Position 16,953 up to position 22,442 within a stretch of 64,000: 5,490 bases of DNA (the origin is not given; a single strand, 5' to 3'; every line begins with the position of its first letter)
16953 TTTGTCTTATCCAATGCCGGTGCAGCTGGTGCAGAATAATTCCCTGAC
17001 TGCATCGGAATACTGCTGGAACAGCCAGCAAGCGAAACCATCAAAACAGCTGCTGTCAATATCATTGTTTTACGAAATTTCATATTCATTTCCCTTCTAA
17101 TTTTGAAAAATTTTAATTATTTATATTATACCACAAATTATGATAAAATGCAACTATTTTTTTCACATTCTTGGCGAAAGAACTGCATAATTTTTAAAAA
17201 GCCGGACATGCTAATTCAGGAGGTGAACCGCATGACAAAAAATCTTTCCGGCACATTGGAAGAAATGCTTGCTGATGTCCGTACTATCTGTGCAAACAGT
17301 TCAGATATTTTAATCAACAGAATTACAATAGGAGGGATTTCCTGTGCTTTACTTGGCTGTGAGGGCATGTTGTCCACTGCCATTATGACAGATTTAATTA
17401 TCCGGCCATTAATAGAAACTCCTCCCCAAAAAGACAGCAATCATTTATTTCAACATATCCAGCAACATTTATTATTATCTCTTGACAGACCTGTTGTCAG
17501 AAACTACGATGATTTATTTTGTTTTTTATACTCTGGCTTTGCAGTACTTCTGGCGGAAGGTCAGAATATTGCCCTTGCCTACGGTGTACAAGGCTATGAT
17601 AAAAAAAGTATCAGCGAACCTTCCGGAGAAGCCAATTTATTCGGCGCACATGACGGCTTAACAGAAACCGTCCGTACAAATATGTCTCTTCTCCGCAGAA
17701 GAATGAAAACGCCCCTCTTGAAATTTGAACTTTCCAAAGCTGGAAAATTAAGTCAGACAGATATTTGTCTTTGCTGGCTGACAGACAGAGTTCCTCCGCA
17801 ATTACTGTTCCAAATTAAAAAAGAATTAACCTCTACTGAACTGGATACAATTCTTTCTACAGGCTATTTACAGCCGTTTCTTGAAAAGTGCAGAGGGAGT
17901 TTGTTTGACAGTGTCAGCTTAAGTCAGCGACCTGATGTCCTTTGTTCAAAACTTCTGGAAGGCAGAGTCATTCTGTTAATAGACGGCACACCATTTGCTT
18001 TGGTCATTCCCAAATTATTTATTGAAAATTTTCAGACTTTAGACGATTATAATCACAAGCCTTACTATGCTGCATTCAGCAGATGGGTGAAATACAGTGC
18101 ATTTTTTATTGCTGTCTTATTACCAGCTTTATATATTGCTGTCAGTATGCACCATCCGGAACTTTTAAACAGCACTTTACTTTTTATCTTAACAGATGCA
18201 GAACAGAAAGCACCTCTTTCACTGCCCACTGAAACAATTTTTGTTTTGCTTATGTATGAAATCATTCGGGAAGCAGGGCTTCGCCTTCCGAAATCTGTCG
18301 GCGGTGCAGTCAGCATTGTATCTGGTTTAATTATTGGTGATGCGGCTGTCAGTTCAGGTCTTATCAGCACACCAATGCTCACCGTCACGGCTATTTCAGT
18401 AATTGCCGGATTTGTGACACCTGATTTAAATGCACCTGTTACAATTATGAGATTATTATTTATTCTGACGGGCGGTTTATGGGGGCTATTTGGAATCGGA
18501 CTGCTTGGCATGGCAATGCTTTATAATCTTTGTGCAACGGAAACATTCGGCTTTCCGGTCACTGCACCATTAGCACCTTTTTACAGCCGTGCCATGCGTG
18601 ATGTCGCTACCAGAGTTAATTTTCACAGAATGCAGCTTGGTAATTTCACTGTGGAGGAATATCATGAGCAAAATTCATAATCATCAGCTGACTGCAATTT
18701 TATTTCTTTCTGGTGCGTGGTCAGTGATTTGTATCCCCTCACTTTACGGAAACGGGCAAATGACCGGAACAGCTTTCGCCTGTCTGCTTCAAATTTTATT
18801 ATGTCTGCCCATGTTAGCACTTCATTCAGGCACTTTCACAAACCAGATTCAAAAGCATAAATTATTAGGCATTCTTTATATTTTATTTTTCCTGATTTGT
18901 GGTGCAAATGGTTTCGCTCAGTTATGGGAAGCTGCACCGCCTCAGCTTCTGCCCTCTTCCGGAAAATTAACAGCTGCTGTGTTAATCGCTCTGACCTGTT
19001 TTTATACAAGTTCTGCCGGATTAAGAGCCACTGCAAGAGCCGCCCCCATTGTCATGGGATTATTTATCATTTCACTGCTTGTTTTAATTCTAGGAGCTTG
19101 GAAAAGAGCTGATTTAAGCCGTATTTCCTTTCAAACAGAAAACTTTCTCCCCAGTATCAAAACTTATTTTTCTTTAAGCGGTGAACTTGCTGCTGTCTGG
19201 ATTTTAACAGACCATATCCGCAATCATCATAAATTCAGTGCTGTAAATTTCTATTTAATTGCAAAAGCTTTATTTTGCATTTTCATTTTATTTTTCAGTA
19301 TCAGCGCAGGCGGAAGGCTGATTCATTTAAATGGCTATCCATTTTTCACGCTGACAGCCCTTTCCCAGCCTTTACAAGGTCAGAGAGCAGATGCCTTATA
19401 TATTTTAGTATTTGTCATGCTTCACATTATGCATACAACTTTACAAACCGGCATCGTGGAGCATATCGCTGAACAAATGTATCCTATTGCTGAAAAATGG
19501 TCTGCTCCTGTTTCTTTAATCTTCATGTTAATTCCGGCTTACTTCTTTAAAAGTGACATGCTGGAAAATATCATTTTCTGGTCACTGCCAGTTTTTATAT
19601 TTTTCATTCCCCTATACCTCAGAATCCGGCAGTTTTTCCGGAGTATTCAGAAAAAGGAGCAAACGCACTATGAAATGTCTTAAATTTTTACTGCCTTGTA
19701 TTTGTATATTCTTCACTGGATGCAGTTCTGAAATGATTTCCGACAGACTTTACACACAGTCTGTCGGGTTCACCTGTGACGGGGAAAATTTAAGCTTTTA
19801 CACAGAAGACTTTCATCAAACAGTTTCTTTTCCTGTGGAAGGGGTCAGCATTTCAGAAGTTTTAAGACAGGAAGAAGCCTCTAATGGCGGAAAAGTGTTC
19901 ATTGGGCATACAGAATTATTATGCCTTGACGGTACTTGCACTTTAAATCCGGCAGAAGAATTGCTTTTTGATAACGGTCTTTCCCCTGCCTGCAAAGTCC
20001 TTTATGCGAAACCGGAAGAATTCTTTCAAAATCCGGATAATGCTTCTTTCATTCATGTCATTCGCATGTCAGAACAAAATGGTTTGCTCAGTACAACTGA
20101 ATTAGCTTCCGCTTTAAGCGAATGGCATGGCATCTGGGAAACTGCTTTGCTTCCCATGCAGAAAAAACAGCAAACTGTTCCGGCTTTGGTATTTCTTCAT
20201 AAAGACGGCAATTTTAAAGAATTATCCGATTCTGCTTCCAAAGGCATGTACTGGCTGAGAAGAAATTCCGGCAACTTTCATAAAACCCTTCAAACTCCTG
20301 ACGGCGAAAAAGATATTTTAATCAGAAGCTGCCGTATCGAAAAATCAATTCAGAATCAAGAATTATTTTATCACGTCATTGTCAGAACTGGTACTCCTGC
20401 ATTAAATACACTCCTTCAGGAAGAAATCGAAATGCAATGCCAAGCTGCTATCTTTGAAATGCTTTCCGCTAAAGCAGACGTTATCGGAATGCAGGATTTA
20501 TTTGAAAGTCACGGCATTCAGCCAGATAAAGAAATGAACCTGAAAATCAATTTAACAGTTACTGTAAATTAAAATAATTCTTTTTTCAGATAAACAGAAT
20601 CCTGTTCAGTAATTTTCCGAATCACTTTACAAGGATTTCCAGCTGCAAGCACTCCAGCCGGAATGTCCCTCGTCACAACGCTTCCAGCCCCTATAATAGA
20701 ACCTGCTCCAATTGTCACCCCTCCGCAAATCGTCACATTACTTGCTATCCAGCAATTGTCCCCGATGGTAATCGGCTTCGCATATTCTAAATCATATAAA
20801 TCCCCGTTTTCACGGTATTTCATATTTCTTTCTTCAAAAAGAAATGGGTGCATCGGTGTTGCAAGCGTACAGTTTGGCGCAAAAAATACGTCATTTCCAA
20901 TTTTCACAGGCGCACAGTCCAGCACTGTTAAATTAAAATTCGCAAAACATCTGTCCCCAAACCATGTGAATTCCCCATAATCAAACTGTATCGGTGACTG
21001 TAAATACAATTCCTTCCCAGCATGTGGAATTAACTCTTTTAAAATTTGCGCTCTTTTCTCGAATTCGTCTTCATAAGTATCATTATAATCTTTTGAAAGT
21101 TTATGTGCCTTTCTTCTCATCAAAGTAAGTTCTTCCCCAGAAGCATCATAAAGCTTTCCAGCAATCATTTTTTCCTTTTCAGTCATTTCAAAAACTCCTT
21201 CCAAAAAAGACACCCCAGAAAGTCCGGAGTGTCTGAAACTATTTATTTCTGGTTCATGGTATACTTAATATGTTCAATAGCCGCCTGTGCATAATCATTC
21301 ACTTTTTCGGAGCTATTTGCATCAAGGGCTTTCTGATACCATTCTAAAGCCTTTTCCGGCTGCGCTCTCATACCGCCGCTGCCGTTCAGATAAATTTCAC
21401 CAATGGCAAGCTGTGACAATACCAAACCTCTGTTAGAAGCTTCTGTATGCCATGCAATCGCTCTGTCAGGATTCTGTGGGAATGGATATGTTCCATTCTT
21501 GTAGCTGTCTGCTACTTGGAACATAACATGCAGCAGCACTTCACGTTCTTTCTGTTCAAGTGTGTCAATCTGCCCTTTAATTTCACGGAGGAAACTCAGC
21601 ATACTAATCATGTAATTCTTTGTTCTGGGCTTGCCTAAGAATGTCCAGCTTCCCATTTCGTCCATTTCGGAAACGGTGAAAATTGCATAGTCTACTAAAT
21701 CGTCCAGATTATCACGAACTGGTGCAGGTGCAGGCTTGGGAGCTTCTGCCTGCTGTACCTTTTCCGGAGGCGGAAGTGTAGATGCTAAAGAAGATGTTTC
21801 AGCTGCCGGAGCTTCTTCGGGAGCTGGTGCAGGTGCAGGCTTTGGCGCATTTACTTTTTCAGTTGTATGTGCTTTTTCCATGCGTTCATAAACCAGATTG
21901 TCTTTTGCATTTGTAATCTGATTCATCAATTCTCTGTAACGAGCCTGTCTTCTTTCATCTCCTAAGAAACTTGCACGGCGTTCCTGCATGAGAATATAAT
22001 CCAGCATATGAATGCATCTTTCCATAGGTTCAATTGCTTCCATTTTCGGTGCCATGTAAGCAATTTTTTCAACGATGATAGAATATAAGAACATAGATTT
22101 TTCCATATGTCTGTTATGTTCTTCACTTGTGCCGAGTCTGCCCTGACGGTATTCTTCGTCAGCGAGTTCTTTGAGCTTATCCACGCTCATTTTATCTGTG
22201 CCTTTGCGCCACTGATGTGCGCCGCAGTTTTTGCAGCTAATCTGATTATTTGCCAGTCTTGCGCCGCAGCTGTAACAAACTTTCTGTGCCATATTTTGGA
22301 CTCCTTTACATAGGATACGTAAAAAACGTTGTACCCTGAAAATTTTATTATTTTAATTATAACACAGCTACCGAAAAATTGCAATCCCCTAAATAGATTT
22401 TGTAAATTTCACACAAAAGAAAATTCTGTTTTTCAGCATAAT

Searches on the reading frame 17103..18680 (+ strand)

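Call 11: search_protein_families(library=pfam, proteins=[window:17103-18680:+], max_evalue=0.001)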
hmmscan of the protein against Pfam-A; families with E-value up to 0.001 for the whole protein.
window:17103-18680:+ (525 aa): 1 family
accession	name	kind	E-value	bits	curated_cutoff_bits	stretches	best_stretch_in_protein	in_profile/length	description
PF03323.18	GerA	-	2e-137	459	27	1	59-511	3-461/466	Bacillus/Clostridium GerA spore germination protein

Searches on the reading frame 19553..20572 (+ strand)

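Call 11: search_protein_families(library=pfam, proteins=[window:19553-20572:+], max_evalue=0.001)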
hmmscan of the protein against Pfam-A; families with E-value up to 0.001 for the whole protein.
window:19553-20572:+ (339 aa): 1 family
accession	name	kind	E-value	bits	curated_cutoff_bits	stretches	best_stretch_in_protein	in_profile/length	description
PF05504.16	Spore_GerAC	-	2.4e-05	25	23.6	0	213-278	5-75/167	Spore germination B3/ GerAC like, C-terminal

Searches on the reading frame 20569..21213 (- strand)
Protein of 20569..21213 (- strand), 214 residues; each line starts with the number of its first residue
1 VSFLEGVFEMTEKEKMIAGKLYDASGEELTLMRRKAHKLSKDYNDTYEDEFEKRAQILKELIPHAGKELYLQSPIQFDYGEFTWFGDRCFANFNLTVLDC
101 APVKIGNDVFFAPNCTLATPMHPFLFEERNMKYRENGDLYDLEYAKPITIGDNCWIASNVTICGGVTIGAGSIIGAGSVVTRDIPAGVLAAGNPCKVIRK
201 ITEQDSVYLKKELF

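Call 11: search_protein_families(library=pfam, proteins=[window:20569-21213:-], max_evalue=0.001)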
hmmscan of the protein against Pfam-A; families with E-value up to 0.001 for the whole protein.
window:20569-21213:- (214 aa): 3 families
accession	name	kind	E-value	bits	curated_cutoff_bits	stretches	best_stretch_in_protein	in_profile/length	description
PF12464.13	Mac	-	8.7e-18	64.7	22.1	1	15-66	1-53/53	Maltose acetyltransferase hexapeptide capping motif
PF00132.30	Hexapep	-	3.8e-15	55.3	27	1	148-182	2-36/36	Bacterial transferase hexapeptide (six repeats)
PF14602.12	Hexapep_2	-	2.1e-07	31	27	1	147-182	1-34/34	Hexapeptide repeat of succinyl-transferase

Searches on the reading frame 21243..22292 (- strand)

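Call 45: search_protein_families(library=pfam, proteins=[window:21243-22292:-], max_evalue=0.01)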
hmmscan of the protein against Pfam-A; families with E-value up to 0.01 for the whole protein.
window:21243-22292:- (349 aa): 1 family
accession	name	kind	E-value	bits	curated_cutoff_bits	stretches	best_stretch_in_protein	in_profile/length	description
PF08238.18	Sel1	-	5.9e-13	49.2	30.7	1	293-326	3-35/36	Sel1 repeat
